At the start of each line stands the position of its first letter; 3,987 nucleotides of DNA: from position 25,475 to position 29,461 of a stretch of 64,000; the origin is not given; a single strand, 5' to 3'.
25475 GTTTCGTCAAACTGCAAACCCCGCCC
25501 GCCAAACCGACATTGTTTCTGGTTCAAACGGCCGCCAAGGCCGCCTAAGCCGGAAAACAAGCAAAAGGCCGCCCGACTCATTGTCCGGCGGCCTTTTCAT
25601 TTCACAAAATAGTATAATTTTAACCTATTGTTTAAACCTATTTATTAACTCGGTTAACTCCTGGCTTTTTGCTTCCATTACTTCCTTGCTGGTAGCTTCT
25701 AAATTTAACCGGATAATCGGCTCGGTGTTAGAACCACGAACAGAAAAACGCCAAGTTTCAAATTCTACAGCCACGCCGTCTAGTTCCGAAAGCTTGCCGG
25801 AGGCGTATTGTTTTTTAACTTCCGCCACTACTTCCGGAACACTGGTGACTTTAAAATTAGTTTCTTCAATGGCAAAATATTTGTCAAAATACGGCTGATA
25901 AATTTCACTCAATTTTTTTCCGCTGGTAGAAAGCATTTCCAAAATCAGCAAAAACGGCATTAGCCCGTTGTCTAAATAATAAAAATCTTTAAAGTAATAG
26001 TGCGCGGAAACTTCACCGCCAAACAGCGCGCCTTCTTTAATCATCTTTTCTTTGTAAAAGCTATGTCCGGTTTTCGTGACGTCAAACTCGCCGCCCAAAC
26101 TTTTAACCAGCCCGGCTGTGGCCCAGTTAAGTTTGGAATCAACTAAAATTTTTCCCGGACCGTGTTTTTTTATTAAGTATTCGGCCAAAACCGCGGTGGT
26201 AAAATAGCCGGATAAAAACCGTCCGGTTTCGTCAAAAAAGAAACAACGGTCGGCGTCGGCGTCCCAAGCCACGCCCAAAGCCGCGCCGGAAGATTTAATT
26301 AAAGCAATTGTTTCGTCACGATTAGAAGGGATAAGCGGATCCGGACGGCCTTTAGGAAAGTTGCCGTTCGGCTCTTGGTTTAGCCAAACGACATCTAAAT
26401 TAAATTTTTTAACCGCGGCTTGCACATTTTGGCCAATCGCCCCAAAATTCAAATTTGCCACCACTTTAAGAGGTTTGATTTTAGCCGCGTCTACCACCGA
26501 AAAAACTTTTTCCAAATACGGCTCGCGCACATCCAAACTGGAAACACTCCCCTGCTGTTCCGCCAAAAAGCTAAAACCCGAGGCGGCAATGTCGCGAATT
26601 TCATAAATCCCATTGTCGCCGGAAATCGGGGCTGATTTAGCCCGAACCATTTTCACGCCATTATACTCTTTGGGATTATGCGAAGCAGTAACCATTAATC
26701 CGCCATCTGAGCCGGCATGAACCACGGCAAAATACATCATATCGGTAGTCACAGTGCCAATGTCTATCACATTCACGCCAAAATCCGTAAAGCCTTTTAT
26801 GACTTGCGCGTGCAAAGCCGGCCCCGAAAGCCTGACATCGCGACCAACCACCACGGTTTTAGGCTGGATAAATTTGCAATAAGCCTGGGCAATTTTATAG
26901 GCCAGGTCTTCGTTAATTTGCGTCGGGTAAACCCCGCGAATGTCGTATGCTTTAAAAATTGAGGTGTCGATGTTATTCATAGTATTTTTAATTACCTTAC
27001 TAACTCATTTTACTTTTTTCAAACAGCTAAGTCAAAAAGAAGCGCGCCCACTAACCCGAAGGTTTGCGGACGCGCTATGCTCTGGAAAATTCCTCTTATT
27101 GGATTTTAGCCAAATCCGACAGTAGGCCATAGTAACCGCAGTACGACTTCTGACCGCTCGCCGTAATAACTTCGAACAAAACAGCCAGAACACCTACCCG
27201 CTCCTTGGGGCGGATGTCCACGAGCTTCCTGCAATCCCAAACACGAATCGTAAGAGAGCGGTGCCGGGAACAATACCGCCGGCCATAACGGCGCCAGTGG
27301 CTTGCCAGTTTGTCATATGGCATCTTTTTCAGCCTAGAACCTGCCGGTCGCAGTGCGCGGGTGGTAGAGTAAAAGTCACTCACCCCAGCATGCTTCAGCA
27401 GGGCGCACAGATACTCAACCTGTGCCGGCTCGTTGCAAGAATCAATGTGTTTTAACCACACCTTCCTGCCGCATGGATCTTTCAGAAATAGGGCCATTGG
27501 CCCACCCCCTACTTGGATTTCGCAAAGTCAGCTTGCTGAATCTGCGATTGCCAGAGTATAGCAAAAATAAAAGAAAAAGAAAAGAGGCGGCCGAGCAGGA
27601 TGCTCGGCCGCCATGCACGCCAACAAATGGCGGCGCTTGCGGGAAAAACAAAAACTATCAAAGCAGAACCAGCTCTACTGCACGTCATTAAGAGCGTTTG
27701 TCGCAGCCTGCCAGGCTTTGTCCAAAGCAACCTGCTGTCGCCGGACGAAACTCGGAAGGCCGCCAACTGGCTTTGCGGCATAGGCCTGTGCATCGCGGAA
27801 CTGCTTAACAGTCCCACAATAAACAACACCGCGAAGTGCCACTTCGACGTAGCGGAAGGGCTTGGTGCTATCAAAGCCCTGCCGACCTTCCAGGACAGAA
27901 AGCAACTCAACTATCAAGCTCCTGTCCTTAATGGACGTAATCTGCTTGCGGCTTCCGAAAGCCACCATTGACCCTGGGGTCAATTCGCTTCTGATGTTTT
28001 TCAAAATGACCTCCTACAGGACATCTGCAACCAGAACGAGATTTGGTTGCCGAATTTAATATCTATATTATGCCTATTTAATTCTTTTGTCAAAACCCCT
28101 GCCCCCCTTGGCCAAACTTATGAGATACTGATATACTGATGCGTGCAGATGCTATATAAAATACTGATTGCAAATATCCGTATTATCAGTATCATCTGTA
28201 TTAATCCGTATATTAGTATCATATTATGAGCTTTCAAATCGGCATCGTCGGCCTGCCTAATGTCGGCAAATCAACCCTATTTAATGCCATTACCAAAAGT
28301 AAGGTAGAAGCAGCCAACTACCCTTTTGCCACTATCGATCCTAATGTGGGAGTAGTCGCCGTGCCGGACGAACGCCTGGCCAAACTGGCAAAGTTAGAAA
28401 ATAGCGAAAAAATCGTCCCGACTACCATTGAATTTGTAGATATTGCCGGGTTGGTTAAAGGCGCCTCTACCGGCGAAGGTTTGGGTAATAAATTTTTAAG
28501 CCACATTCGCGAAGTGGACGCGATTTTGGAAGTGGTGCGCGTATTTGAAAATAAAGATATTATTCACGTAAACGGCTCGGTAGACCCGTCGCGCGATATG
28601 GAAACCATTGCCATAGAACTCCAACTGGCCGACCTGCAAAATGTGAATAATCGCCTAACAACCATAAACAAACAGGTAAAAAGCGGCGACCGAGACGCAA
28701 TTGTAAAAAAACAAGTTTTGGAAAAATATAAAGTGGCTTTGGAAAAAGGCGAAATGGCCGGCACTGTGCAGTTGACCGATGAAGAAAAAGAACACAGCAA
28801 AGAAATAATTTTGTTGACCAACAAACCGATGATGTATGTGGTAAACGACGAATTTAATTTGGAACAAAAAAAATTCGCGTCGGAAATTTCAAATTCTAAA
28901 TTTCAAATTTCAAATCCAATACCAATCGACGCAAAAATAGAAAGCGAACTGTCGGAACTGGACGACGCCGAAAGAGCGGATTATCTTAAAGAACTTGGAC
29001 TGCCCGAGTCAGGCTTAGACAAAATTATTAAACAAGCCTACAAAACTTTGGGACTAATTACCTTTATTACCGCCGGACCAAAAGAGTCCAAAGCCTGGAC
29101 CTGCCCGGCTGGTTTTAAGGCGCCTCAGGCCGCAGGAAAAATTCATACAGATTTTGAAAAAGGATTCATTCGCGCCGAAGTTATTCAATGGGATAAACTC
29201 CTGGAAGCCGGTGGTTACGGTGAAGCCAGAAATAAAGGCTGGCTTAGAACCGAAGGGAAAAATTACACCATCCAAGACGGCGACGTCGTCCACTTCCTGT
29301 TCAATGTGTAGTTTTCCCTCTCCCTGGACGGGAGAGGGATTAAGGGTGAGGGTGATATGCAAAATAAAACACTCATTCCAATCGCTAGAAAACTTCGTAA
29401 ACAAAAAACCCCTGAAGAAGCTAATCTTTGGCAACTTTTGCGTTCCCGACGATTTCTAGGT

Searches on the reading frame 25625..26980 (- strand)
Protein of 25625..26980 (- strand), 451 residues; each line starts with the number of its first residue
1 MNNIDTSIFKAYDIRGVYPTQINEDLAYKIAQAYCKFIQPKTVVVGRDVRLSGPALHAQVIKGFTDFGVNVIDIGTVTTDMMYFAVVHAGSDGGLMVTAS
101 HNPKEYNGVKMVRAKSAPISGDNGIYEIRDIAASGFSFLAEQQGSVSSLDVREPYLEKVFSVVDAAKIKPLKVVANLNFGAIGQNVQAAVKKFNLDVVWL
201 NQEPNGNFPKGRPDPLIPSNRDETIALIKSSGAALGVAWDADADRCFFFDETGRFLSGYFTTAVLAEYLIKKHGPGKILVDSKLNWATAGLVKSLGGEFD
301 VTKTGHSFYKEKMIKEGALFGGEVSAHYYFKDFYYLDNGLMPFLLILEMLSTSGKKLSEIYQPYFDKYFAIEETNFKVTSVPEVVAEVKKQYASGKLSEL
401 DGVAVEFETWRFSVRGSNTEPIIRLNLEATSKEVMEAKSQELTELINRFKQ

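Call 22: search_protein_families(library=pfam, proteins=[window:25625-26980:-], max_evalue=0.001)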
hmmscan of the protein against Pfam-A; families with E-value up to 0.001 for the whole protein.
window:25625-26980:- (451 aa): 4 families
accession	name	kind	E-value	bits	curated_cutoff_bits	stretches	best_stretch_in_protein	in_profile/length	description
PF02878.22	PGM_PMM_I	-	1.4e-35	122.5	22.5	1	8-130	3-129/138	Phosphoglucomutase/phosphomannomutase, alpha/beta/alpha domain I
PF02880.22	PGM_PMM_III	-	1.4e-24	86.9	20.7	1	258-368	2-115/115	Phosphoglucomutase/phosphomannomutase, alpha/beta/alpha domain III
PF02879.22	PGM_PMM_II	-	1.8e-19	70.6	29.3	1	154-253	2-103/103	Phosphoglucomutase/phosphomannomutase, alpha/beta/alpha domain II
PF00408.26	PGM_PMM_IV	-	2.4e-07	31.2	23.1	1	373-439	1-62/68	Phosphoglucomutase/phosphomannomutase, C-terminal domain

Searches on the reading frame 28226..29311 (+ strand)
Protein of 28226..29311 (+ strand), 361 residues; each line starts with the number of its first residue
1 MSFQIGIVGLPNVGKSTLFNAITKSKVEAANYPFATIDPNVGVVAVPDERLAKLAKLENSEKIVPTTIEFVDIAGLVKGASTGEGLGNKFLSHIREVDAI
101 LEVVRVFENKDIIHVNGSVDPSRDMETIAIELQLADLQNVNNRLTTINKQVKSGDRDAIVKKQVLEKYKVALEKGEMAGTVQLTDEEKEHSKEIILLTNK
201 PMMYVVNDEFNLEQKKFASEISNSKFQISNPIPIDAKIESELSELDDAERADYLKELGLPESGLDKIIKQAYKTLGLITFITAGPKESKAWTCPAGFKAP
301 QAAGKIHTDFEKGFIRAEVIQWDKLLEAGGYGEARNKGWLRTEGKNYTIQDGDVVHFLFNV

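Call 22: search_protein_families(library=pfam, proteins=[window:28226-29311:+], max_evalue=0.001)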
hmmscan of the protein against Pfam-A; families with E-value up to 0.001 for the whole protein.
window:28226-29311:+ (361 aa): 3 families
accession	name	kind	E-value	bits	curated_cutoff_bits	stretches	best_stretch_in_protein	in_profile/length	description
PF06071.19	YchF-GTPase_C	-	9.3e-35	119.1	27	1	277-360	1-84/84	Protein of unknown function (DUF933)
PF01926.29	MMR_HSR1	-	1.5e-23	83.5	21.9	1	4-110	1-86/113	50S ribosome-binding GTPase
PF02421.24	FeoB_N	-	2.1e-09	37.5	27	1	4-48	2-46/156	Ferrous iron transport protein B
